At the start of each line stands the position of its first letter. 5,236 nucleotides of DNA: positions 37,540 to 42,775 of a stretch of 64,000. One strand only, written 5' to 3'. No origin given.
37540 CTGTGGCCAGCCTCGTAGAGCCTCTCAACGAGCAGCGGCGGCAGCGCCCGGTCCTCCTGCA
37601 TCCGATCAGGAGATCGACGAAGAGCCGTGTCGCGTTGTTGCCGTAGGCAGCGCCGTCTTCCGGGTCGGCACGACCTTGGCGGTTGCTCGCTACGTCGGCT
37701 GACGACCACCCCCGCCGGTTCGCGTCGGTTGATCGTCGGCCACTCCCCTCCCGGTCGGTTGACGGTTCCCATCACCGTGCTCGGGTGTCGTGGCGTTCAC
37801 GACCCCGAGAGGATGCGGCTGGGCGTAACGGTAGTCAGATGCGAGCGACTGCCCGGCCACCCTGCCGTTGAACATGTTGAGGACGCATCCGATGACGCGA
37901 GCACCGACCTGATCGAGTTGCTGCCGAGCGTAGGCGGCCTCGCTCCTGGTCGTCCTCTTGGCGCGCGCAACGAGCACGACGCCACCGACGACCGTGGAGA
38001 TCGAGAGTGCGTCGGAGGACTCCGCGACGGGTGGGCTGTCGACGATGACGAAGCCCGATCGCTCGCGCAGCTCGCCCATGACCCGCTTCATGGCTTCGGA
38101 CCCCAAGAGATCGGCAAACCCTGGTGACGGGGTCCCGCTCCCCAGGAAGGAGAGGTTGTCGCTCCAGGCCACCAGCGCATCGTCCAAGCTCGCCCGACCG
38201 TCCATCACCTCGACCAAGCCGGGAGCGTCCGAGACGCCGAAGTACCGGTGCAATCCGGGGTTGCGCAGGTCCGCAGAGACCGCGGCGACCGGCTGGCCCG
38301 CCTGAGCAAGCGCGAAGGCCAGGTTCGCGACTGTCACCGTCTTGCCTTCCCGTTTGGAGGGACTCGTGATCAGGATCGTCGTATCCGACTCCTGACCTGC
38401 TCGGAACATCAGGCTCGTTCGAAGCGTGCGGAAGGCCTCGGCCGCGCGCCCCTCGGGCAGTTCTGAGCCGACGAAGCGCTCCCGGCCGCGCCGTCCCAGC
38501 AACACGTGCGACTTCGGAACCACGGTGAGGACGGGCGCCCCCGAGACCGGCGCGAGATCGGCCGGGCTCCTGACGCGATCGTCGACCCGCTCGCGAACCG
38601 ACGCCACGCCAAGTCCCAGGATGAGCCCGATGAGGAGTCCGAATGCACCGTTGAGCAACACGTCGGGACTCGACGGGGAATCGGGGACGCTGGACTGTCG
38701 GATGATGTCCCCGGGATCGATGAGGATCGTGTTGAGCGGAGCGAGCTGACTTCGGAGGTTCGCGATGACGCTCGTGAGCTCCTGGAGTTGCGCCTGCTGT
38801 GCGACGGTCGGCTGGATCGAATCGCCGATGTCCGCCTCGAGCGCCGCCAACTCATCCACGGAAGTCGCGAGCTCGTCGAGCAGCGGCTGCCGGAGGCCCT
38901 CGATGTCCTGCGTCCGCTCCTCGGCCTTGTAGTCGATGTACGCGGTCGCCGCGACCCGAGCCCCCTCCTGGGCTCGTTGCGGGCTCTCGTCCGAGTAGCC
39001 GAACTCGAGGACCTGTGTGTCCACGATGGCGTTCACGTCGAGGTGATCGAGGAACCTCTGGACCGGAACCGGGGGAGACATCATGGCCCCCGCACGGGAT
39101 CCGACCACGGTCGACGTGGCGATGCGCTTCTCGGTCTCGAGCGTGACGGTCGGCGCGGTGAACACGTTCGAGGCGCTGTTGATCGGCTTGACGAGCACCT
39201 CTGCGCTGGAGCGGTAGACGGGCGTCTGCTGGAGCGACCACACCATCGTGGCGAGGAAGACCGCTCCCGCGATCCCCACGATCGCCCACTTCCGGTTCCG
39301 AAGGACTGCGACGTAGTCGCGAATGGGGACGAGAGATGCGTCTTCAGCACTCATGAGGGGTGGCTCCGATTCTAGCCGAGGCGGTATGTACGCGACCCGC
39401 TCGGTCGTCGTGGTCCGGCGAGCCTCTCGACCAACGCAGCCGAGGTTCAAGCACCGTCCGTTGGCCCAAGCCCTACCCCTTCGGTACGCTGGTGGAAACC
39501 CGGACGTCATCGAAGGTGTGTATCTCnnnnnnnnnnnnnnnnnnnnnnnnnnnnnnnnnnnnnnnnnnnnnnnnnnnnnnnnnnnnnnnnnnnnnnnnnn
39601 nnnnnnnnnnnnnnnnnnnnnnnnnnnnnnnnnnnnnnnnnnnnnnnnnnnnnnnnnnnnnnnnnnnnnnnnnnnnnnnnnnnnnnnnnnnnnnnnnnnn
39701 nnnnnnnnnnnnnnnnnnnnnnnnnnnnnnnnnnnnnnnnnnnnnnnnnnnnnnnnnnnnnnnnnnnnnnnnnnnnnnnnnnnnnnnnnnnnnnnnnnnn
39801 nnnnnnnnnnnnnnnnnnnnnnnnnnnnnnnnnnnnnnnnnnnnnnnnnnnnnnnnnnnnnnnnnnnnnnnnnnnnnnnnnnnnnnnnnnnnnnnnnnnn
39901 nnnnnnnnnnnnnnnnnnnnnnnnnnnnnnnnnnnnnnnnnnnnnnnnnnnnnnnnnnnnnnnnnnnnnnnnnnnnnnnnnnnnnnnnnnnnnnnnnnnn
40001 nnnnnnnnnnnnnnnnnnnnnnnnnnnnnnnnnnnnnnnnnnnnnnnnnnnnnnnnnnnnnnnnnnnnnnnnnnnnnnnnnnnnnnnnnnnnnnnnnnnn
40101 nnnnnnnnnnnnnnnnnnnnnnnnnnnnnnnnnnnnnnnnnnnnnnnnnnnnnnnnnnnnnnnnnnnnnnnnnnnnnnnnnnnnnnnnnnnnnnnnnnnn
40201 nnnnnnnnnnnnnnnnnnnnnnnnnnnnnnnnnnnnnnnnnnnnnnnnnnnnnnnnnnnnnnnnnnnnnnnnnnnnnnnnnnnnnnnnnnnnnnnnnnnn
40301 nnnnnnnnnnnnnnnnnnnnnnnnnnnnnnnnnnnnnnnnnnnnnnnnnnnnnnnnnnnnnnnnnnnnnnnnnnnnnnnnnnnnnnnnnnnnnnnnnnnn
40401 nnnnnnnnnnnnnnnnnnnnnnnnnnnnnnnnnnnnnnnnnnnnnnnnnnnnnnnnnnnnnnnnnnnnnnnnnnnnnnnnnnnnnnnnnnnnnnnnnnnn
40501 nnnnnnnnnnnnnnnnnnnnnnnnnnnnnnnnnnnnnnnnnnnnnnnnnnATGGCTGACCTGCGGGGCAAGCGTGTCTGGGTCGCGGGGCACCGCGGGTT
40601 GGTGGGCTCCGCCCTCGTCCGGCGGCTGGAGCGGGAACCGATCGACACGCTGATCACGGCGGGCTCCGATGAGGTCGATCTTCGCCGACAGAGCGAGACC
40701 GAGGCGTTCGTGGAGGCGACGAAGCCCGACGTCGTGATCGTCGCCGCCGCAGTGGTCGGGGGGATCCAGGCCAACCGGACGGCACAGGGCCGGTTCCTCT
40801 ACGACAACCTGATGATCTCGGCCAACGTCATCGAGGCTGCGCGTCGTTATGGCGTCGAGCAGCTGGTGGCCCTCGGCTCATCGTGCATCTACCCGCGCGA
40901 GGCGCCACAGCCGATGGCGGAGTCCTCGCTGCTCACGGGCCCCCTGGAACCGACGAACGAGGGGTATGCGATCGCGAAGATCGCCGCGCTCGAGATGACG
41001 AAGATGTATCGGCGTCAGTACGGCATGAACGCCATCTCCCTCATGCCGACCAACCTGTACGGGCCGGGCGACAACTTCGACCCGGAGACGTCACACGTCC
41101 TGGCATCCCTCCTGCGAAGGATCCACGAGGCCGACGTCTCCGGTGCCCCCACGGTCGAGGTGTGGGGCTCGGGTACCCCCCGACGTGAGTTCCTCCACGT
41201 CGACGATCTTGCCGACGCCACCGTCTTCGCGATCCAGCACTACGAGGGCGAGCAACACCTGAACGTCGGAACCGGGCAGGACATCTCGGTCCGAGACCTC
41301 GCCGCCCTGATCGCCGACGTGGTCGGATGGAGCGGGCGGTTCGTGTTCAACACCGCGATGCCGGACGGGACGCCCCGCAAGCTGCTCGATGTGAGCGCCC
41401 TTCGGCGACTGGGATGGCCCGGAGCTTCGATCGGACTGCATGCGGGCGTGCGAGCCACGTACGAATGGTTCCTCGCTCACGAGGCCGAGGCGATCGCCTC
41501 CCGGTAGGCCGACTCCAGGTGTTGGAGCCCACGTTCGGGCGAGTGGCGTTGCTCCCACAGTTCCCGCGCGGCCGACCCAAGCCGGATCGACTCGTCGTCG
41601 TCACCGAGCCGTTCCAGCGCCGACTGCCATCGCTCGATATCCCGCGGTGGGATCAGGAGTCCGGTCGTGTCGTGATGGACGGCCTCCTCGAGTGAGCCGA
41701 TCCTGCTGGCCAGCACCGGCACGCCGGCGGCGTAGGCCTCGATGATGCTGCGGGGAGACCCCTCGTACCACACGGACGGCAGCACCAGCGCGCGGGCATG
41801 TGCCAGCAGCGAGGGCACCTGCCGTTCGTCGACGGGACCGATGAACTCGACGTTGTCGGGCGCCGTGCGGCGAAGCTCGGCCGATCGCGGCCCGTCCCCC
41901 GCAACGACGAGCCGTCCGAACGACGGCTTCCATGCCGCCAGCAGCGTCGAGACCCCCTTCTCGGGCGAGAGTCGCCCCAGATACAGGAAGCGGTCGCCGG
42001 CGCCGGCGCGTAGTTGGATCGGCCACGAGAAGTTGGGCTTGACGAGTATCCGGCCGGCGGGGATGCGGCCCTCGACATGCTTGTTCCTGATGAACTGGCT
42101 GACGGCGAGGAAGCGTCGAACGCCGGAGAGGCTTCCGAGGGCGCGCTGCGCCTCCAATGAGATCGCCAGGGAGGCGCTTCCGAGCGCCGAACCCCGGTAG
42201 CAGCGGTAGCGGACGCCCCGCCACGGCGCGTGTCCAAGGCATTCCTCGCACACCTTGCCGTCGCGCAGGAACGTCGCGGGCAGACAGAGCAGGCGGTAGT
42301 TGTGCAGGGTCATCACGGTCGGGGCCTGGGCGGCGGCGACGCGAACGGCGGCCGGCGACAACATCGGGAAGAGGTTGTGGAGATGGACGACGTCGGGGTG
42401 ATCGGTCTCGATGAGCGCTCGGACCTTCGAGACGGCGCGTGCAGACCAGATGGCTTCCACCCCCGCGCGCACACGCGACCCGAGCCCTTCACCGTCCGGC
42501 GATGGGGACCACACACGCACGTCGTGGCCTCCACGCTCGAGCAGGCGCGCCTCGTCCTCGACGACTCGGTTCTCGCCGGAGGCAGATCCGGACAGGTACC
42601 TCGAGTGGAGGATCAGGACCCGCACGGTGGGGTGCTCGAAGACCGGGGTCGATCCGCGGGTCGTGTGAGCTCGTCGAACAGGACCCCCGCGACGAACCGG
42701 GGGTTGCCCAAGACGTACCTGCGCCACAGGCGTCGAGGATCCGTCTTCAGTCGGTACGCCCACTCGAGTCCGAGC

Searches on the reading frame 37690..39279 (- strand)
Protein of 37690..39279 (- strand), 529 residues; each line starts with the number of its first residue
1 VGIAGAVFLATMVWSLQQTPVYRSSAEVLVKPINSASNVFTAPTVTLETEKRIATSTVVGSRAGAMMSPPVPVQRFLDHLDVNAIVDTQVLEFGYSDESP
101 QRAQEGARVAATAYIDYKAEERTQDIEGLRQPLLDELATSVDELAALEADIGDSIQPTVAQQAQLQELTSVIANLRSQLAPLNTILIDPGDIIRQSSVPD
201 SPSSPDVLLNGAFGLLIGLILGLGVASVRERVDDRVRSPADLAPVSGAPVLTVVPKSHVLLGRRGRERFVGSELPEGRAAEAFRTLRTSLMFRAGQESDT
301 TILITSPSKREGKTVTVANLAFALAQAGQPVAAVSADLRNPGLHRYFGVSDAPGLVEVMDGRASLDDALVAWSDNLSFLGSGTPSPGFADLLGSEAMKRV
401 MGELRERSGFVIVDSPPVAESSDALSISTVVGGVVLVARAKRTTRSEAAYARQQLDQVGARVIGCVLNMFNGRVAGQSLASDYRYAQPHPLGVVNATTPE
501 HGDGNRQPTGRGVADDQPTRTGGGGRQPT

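Call 34: search_protein_families(library=pfam, proteins=[window:37690-39279:-], max_evalue=0.0001)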
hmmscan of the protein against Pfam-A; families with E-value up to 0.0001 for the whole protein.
window:37690-39279:- (529 aa): 2 families
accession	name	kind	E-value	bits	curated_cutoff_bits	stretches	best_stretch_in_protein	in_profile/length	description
PF01656.29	CbiA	-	4.4e-08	33.6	25.4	1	303-486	2-99/125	CobQ/CobB/MinD/ParA nucleotide binding domain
PF10609.15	ParA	-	4.8e-06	26.6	27.1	1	304-470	8-175/246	NUBPL iron-transfer P-loop NTPase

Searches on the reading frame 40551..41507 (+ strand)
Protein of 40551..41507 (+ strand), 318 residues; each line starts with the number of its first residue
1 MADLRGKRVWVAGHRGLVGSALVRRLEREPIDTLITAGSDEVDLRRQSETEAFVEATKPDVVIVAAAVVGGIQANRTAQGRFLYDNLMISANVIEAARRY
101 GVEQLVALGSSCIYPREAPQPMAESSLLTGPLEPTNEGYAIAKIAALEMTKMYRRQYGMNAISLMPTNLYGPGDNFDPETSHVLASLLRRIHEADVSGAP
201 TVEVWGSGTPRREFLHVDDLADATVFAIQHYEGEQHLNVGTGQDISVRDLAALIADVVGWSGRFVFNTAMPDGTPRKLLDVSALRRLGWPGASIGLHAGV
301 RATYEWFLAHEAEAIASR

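Call 35: search_protein_families(library=pfam, proteins=[window:40551-41507:+], max_evalue=0.0001)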
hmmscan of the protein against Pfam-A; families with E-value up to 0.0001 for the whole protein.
window:40551-41507:+ (318 aa): 3 families
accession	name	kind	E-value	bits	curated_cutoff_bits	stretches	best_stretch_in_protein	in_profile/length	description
PF01370.27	Epimerase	-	4.9e-65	219.7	20.9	1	10-240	2-240/240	NAD dependent epimerase/dehydratase family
PF16363.11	GDP_Man_Dehyd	-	3.7e-18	66.5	27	1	41-257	58-265/332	GDP-mannose 4,6 dehydratase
PF04321.23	RmlD_sub_bind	-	1.9e-08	34.2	27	1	8-125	2-116/287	RmlD substrate binding domain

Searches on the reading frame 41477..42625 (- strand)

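Call 35: search_protein_families(library=pfam, proteins=[window:41477-42625:-], max_evalue=0.0001)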
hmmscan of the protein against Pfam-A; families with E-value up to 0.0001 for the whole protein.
window:41477-42625:- (382 aa): 5 families
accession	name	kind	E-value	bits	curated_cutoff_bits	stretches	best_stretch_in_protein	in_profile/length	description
PF13692.12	Glyco_trans_1_4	-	1.2e-28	100.6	27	1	212-342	3-141/142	Glycosyl transferases group 1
PF00534.26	Glycos_transf_1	-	4.7e-27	95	26.4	1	212-346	17-162/172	Glycosyl transferases group 1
PF13439.12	Glyco_transf_4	-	3.2e-15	57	28.5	1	17-198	3-164/170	Glycosyltransferase Family 4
PF13579.12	Glyco_trans_4_4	-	1.8e-11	45.1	29.7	1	17-198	2-157/158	Glycosyl transferase 4-like domain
PF13524.12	Glyco_trans_1_2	-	1.7e-06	28.5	25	1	234-370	13-142/144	Glycosyl transferase-like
